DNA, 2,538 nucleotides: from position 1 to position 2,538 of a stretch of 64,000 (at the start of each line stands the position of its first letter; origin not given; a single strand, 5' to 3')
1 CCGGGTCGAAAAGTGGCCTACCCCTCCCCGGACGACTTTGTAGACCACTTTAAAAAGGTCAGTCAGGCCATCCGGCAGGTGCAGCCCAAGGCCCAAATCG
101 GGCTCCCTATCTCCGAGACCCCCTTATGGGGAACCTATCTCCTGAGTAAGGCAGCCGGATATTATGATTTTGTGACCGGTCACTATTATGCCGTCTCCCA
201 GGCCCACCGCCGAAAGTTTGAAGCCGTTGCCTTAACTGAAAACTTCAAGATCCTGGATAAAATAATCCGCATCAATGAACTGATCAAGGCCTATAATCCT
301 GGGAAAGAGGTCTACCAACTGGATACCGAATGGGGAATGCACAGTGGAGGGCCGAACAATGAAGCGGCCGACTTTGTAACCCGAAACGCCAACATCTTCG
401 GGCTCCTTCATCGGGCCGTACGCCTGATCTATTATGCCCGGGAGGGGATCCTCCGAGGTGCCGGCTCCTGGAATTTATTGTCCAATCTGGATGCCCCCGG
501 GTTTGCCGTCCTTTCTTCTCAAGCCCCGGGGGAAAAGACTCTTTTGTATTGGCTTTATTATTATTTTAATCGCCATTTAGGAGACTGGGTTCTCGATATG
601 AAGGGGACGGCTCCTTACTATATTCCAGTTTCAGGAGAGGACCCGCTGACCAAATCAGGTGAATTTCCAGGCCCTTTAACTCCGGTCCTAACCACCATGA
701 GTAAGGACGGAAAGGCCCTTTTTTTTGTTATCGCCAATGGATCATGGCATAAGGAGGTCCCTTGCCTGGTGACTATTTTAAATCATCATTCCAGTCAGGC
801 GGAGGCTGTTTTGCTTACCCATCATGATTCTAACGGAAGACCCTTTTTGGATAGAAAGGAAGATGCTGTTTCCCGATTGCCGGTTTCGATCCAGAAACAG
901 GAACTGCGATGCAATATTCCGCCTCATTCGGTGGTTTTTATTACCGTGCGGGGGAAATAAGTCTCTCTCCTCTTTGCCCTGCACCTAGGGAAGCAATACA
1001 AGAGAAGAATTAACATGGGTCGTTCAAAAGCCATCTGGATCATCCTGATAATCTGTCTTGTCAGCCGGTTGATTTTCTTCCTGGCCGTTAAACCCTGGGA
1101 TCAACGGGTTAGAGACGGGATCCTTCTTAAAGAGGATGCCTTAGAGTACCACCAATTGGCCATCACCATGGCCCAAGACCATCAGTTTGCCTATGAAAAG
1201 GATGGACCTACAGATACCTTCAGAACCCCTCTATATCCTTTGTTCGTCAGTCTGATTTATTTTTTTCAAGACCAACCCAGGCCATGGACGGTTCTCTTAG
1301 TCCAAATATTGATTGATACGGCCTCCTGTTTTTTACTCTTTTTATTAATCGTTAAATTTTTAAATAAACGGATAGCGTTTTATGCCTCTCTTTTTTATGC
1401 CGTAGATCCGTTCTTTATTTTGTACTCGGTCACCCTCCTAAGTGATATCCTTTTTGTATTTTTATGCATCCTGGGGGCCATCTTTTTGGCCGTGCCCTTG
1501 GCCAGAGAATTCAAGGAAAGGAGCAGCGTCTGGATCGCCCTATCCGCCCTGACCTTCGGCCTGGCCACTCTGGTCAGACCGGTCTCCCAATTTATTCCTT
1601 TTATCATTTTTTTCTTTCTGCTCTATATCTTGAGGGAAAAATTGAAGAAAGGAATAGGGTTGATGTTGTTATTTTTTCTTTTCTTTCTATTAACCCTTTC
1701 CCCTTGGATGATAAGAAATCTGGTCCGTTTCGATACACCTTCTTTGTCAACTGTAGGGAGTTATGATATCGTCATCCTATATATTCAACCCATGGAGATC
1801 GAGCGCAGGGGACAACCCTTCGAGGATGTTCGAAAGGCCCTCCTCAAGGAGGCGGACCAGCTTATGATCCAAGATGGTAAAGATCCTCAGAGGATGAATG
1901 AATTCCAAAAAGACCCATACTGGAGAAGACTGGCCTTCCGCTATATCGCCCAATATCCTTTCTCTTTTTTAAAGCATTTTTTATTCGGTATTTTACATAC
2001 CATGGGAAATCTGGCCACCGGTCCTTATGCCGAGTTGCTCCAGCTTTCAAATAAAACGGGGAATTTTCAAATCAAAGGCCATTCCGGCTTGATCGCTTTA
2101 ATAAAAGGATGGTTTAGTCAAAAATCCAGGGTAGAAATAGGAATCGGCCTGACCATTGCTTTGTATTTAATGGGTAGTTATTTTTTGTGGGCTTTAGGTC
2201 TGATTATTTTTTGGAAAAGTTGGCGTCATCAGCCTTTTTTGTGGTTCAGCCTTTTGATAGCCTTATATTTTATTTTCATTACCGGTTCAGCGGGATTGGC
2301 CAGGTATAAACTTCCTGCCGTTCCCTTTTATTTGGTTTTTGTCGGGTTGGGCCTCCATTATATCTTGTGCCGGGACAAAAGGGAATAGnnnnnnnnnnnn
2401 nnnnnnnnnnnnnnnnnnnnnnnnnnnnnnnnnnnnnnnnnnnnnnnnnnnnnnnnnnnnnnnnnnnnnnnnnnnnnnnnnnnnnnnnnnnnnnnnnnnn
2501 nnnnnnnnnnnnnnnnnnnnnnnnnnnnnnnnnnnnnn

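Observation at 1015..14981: Arn/Gtr-like lipid-carrier aminosugar modification cluster with three GT-C membrane transferases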

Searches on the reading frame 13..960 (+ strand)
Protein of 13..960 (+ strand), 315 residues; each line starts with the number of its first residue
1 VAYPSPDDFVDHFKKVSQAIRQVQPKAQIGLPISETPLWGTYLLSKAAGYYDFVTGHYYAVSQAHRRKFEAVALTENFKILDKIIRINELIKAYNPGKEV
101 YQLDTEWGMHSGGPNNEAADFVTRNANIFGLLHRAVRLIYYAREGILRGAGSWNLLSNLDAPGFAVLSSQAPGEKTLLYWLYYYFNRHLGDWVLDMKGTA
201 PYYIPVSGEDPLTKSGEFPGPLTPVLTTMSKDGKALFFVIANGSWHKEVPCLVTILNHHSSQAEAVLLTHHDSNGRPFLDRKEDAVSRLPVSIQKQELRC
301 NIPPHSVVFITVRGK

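Call 3: search_protein_families(library=pfam, proteins=[window:13-960:+], max_evalue=0.01)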
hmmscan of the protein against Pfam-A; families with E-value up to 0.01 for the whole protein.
window:13-960:+ (315 aa): 1 family
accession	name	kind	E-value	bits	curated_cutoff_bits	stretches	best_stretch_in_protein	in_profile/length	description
PF01229.23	Glyco_hydro_39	-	0.005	16.1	26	1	7-128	171-291/472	Glycosyl hydrolases family 39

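Call 5: search_protein_families(library=ncbifam, proteins=[window:13-960:+], max_evalue=0.01)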
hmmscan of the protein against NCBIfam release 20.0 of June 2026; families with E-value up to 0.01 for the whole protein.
window:13-960:+ (315 aa): 1 family
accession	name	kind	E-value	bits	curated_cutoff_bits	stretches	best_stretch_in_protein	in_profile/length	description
NF042992.1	alph1,4rhamsidase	equivalog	0.00046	19.1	850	1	7-89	195-283/471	alpha-1,4-L-rhamnosidase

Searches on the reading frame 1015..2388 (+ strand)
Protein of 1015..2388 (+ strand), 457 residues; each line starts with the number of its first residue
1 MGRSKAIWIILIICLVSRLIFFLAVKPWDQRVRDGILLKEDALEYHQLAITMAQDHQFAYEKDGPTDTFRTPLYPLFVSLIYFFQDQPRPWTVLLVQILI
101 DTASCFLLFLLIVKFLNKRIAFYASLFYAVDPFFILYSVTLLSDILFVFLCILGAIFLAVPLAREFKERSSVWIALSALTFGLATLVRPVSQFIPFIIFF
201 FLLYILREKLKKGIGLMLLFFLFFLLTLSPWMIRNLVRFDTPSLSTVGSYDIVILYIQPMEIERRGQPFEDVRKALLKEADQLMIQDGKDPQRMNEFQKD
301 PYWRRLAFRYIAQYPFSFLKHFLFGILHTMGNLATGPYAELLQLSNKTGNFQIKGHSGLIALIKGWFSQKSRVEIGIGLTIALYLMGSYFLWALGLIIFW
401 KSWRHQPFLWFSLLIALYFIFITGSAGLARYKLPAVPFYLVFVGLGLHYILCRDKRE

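Call 3: search_protein_families(library=pfam, proteins=[window:1015-2388:+], max_evalue=0.01)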
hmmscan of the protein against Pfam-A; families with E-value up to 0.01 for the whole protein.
window:1015-2388:+ (457 aa): 1 family
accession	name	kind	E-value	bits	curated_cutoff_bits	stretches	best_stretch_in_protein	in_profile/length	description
PF13231.12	PMT_2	-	1.3e-09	38.9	26.1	1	71-232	3-158/160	Dolichyl-phosphate-mannose-protein mannosyltransferase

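Call 5: search_protein_families(library=ncbifam, proteins=[window:1015-2388:+], max_evalue=0.01)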
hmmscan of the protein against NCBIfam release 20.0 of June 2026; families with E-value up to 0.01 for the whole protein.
window:1015-2388:+ (457 aa): 1 family
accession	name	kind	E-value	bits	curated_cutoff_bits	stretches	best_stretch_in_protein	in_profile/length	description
NF047440.1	LA3751_2_3_fam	subfamily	1.8e-06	27.1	200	1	72-242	83-247/460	LA_3751/LA_3752 family putative glycosyltransferase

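Call 11: search_solved_structures(query=window:1015-2388:+, max_evalue=10)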
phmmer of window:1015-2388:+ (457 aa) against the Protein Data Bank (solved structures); distinct sequences matched with E-value up to 10: 0.

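Call 70: find_homologous_proteins(query=window:1015-2388:+)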
Query window:1015-2388:+ (457 aa): 69 proteins with E <= 0.001 among 8000 candidates.
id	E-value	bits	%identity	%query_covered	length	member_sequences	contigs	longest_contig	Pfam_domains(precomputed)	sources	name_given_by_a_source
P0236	4.5e-266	902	87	100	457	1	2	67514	PF13231.13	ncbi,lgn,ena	-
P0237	2.5e-196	672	65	100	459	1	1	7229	PF13231.13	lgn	-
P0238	1.8e-158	547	53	100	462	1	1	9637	PF13231.13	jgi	jgi:4-amino-4-deoxy-L-arabinose transferase-like glycosyltransferase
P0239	5.5e-158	545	55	100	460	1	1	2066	PF13231.13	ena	-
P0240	8.8e-156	538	54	100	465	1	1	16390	PF13231.13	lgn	-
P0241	3.7e-147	510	53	100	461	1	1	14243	PF13231.13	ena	-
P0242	1.5e-139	484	54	88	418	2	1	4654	PF13231.13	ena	-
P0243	1.9e-136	474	66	69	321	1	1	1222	-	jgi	-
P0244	3.2e-131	457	50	97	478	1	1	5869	PF13231.13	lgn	-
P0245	1.3e-123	432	46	99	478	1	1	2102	PF13231.13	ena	-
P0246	1.5e-123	432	49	95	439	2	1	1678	PF03901.24,PF13231.13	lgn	-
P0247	1.2e-122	429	46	99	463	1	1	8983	PF02366.25,PF13231.13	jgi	jgi:4-amino-4-deoxy-L-arabinose transferase-like glycosyltransferase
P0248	1.1e-121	426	45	100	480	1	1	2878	PF03901.24,PF13231.13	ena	-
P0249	5.5e-121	423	48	99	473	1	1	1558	PF02366.25,PF03901.24,PF13231.13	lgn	-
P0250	1.7e-117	412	64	62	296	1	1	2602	-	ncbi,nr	ncbi:MAG: hypothetical protein L7F78_09920, partial [Syntrophales bacterium LBB04]|nr:hypothetical p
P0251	4.4e-116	407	43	96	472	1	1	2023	PF13231.13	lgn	-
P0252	1.6e-114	402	44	99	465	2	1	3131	PF13231.13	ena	-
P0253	4.4e-114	401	44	99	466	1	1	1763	PF02366.25,PF13231.13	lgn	-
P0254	7.4e-107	377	41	95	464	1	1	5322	PF13231.13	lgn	-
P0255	2.5e-106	375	41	97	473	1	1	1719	PF13231.13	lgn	-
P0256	1.8e-104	369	42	98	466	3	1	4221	PF13231.13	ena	-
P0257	1.1e-103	366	44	96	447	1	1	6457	PF13231.13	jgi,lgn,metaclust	metaclust:\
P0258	1.5e-103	366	43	98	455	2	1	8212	PF02366.25,PF13231.13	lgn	-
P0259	9.0e-103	363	42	98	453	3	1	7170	PF13231.13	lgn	-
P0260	1.1e-101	360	43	97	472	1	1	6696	PF03901.24,PF13231.13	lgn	-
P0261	1.7e-101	359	40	96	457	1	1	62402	PF03901.24,PF13231.13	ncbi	-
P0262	8.6e-101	357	41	99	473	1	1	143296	PF13231.13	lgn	-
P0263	4.3e-98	348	40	97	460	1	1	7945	PF13231.13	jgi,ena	-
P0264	3.4e-94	335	40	98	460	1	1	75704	PF13231.13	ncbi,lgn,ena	-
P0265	3.2e-93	332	40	95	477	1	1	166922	PF13231.13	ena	-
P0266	9.1e-93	330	40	98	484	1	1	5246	PF02366.25,PF13231.13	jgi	jgi:4-amino-4-deoxy-L-arabinose transferase-like glycosyltransferase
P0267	5.4e-91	324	39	99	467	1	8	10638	PF13231.13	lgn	-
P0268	5.4e-90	321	39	96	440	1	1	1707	PF13231.13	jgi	jgi:4-amino-4-deoxy-L-arabinose transferase-like glycosyltransferase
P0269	6.7e-90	321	36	98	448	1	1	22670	PF13231.13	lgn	-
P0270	2.5e-88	316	39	99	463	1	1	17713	PF03901.24,PF13231.13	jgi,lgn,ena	-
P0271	3.3e-88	315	37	98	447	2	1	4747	PF13231.13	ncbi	-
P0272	2.0e-81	293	38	98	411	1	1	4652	PF13231.13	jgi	-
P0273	3.5e-80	289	37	96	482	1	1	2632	PF13231.13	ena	-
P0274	7.2e-80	288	37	94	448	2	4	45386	PF13231.13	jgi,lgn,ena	-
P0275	8.6e-80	288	36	97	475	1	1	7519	PF13231.13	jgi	jgi:4-amino-4-deoxy-L-arabinose transferase-like glycosyltransferase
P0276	6.4e-79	285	37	96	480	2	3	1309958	PF13231.13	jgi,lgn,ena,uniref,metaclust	uniref:Glycosyltransferase family 39 protein n=1 Tax=Ignavibacterium album TaxID=591197 RepID=A0A7V2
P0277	2.3e-78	283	39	91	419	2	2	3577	PF13231.13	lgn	-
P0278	8.1e-77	278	35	99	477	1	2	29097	PF13231.13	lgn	-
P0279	1.3e-72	264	37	94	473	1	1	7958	PF13231.13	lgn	-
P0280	6.8e-68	248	38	79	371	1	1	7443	PF13231.13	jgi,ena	jgi:4-amino-4-deoxy-L-arabinose transferase-like glycosyltransferase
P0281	8.2e-47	179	30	100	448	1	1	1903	PF02366.25,PF13231.13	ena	-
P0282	1.1e-26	112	27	98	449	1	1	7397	PF13231.13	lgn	-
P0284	3.3e-17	81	29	69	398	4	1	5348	PF13231.13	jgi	-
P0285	4.6e-17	81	24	98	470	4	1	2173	PF13231.13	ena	-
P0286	5.5e-16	77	23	90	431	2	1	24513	PF13231.13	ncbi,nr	ncbi:MAG: glycosyltransferase family 39 protein [Bacteroidetes bacterium]|nr:glycosyltransferase fam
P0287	4.2e-12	64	25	54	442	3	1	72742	PF13231.13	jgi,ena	-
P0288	5.0e-12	64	26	94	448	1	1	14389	PF13231.13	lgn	-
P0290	5.1e-12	64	27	57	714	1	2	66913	PF11992.14,PF13231.13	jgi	jgi:4-amino-4-deoxy-L-arabinose transferase-like glycosyltransferase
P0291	2.5e-11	62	30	52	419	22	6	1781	PF13231.13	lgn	-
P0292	3.6e-11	61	28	43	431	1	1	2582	PF03901.24,PF13231.13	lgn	-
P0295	8.4e-11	60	24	92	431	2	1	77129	PF13231.13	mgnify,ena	mgnify:FL=1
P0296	1.1e-9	56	25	53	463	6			PF13231.13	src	-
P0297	8.3e-9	53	27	58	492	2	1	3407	PF13231.13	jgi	jgi:4-amino-4-deoxy-L-arabinose transferase-like glycosyltransferase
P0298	4.7e-8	51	25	70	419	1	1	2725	PF02366.25,PF13231.13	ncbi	-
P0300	3.2e-7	48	23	91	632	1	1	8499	PF13431.13,PF13414.13,PF13176.13,PF12569.15,PF13428.13,PF13374.13,PF14559.13,PF13371.13,PF00515.35,PF12895.14,PF13424.13,PF13432.13,PF13181.13,PF07719.24,PF13231.13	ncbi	-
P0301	4.1e-7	48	23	85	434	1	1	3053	PF13231.13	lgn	-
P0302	2.5e-6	45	26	61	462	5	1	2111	PF13231.13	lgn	-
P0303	2.9e-4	39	30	44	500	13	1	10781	PF13231.13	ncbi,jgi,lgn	-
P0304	3.3e-4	38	24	60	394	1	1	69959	PF09594.17,PF13231.13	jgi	jgi:4-amino-4-deoxy-L-arabinose transferase-like glycosyltransferase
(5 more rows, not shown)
